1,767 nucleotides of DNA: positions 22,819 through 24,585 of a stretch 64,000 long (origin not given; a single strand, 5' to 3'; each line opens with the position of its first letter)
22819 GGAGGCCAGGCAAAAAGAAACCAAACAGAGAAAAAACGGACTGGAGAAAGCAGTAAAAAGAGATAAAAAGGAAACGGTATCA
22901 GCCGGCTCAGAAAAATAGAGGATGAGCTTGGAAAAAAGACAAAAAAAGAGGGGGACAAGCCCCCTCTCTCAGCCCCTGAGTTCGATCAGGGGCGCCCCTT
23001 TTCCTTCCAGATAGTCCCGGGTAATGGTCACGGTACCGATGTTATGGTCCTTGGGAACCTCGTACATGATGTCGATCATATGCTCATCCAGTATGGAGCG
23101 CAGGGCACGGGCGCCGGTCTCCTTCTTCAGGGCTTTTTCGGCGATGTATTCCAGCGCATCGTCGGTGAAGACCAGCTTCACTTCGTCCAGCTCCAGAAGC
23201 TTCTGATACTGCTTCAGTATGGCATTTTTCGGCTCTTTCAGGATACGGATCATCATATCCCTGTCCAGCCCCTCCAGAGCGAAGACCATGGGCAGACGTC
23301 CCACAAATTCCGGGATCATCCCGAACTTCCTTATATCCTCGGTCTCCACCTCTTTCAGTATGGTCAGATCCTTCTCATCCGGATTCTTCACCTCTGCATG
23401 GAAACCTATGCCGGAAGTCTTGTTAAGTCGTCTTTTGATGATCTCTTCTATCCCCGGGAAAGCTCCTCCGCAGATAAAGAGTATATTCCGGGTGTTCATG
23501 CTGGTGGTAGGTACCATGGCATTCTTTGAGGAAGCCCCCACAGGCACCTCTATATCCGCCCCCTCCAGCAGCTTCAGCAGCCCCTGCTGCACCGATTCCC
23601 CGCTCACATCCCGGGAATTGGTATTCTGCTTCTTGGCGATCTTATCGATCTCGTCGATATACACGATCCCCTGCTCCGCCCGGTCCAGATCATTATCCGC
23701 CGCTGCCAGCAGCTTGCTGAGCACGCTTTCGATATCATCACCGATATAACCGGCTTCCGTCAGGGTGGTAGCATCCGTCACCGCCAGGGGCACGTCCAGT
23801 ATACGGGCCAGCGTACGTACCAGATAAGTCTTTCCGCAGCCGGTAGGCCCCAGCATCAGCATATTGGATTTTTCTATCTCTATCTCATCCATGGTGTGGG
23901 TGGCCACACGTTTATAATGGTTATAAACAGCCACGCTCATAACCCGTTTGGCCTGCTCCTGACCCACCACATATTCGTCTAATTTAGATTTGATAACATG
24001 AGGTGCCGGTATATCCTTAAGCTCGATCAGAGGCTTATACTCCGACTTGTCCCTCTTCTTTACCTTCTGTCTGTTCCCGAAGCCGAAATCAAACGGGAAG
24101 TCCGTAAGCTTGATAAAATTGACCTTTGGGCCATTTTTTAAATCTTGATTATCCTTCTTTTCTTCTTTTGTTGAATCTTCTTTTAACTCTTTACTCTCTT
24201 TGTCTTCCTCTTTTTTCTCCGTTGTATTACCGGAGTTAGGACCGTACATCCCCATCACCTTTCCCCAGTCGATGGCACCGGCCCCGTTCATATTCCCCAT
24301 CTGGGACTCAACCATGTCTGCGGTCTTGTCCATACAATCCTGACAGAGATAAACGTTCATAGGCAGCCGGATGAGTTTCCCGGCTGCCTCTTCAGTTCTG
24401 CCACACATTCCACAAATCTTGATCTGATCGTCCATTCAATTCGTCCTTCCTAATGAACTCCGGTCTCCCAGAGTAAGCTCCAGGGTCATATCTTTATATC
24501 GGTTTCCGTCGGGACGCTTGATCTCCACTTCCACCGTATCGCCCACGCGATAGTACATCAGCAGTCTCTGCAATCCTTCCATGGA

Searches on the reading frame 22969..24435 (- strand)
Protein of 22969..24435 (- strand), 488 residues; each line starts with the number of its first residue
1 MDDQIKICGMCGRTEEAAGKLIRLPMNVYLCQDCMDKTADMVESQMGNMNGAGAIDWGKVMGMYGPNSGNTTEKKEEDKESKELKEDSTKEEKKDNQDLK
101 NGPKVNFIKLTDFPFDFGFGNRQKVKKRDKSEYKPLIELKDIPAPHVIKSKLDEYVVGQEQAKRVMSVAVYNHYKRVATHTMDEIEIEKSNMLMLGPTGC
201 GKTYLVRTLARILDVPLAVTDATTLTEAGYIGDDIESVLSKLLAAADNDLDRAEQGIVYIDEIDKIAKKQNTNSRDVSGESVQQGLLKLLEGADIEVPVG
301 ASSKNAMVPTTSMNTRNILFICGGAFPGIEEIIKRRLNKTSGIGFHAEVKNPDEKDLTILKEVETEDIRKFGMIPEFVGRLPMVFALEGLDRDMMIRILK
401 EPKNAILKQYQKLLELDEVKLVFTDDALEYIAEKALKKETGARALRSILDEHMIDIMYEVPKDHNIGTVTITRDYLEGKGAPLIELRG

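Call 3: search_protein_families(library=pfam, proteins=[window:22969-24435:-], max_evalue=0.01)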
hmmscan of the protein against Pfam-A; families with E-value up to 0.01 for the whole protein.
window:22969-24435:- (488 aa): 15 families
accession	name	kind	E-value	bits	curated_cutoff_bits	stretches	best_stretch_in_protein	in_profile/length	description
PF07724.20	AAA_2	-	1.8e-28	100.1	27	1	189-383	3-165/166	AAA domain (Cdc48 subfamily)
PF00004.35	AAA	-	3e-16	60.5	21.2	1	192-300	1-105/131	ATPase family associated with various cellular activities (AAA)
PF10431.15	ClpB_D2-small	-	2.8e-12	46.9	21.9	1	390-465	1-72/81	C-terminal, D2-small domain, of ClpB protein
PF06689.19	zf-C4_ClpX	-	7.3e-08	32.6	27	1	7-43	2-38/39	ClpX C4-type zinc finger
PF07728.20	AAA_5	-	8.1e-07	29.6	22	1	191-268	1-80/139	AAA domain (dynein-related subfamily)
PF00493.29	MCM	-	1.1e-06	28.4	23.3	1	148-272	18-139/224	MCM P-loop domain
PF05496.18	RuvB_N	-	8.9e-06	26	27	1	151-269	5-99/159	Holliday junction DNA helicase RuvB P-loop domain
PF01078.27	Mg_chelatase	-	9e-05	22.4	20.3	1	189-214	22-47/207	Magnesium chelatase, subunit ChlI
PF13401.12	AAA_22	-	0.00053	20.7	27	1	189-266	5-96/130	AAA domain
PF13173.12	AAA_14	-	0.0011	19.4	27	1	192-268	5-76/129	AAA domain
PF12775.13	AAA_7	-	0.0038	17.2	25.8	1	177-241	21-88/181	P-loop containing dynein motor region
PF03215.21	Rad17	-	0.0063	16.9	23.8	0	188-217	43-73/186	Rad17 P-loop domain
PF00158.32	Sigma54_activat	-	0.0079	16.3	20.2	0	179-210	12-43/168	Sigma-54 interaction domain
PF14532.12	Sigma54_activ_2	-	0.0082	16.8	25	0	180-271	12-86/138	Sigma-54 interaction domain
PF13191.12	AAA_16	-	0.0093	16.9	32.6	0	190-245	25-85/167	AAA ATPase domain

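Call 4: search_protein_families(library=ncbifam, proteins=[window:22969-24435:-], max_evalue=0.01)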
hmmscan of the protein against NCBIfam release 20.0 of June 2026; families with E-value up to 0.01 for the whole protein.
window:22969-24435:- (488 aa): 31 families (the best 25 are shown)
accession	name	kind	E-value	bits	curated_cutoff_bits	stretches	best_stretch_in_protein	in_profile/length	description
NF003745.1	PRK05342.1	equivalog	8e-164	545.4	359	1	3-485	3-408/418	ATP-dependent Clp protease ATP-binding subunit ClpX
TIGR00382.1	clpX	equivalog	2.6e-146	487.9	370.75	1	126-483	50-412/414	ATP-dependent protease ATP-binding subunit ClpX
TIGR00390.1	hslU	equivalog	4.1e-60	204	362.45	3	145-245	3-103/441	ATP-dependent protease ATPase subunit HslU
TIGR02639.1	ClpA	equivalog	2e-17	62.7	993.15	2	364-457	627-715/734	ATP-dependent Clp protease ATP-binding subunit ClpA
TIGR03346.1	chaperone_ClpB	equivalog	6.3e-13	48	1232.1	2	340-455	714-824/853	ATP-dependent chaperone ClpB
NF003229.0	PRK04195.1-5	equivalog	3.7e-08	32.5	280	1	155-271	18-120/413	replication factor C large subunit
TIGR03345.1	VI_ClpV1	equivalog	1.1e-07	30.5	884.95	1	361-455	741-829/852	type VI secretion system ATPase TssH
NF003069.1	PRK03992.1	subfamily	4.3e-07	29.4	500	1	181-292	156-261/379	proteasome-activating nucleotidase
NF008263.0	PRK11034.1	equivalog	5.8e-07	27.8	1350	1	366-453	630-712/758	ATP-dependent Clp protease ATP-binding subunit ClpA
NF047747.1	PrtsmActNtasePan2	equivalog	8e-07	28.6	700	1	180-294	175-283/397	proteasome-activating nucleotidase Pan2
TIGR01243.1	CDC48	subfamily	9.1e-07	27.6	802.65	1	187-294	209-310/733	CDC48 family AAA ATPase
TIGR01242.2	TIGR01242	subfamily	9.8e-07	28.1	500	1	183-294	141-246/362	proteasome-activating nucleotidase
NF047748.1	PrtsmActNtasePan1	equivalog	1.2e-06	27.8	750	1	182-294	174-280/405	proteasome-activating nucleotidase Pan1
NF041006.2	cell_div_CdvC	equivalog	1.3e-06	27.6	650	1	156-290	105-232/370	cell division protein CdvC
NF042959.1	IteA_antiphage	equivalog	1.8e-06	27.4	510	1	158-277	97-205/367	anti-phage ATPase IteA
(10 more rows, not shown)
